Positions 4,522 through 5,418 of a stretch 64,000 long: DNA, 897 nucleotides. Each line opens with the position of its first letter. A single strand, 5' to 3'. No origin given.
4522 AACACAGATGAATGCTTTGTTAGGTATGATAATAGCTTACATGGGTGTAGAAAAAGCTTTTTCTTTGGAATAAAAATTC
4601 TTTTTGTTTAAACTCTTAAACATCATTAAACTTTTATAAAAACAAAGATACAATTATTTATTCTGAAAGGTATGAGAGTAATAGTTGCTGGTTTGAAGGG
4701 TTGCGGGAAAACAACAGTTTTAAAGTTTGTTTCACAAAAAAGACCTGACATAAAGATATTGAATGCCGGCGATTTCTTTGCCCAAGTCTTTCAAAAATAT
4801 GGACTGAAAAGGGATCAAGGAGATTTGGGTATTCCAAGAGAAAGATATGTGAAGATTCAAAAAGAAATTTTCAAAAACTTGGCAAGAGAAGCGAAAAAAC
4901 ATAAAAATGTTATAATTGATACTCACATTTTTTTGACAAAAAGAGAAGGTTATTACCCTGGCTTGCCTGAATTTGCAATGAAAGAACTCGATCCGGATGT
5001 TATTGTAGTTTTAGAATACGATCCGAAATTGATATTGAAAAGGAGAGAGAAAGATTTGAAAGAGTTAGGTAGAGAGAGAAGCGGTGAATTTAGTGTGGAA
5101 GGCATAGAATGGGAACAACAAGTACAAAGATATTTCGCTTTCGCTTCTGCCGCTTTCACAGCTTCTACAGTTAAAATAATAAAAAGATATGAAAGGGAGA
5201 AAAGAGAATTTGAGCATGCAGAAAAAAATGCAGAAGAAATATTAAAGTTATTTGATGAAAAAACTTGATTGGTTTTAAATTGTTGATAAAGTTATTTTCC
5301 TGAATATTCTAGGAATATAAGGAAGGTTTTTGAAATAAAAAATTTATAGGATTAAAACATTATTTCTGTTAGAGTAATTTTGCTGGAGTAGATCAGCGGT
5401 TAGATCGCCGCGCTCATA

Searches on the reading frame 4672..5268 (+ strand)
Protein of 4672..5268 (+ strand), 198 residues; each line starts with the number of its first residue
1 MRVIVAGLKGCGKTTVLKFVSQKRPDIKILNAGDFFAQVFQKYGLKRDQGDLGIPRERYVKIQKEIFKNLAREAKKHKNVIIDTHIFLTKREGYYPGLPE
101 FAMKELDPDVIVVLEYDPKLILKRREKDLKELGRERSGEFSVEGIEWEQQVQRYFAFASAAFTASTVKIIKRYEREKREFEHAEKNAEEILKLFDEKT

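Call 37: find_encoding_contigs(protein=window:4672-5268:+, flank=10000, max_places=1)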
Protein window:4672-5268:+ (198 aa): 2 contigs read that carry it; 1 place shown.
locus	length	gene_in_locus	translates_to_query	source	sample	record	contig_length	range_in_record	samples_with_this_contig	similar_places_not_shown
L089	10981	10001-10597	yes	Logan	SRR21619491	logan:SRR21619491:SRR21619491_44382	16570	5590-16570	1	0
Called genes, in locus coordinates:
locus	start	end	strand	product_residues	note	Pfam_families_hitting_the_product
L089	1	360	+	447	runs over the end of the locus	PF18195:GatD_N, PF00710:Asparaginase, PF17763:Asparaginase_C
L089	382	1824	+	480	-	-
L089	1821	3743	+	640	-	PF02836:Glyco_hydro_2_C (faint), PF26410:GH5_mannosidase (faint), PF00150:Cellulase (weak), PF01551:Peptidase_M23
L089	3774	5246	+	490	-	PF00092:VWA (weak), PF13519:VWA_2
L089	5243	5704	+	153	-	-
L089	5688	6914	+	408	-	-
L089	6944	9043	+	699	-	PF01935:DUF87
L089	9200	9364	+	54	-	-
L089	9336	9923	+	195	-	-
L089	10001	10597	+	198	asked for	PF13207:AAA_17, PF13238:AAA_18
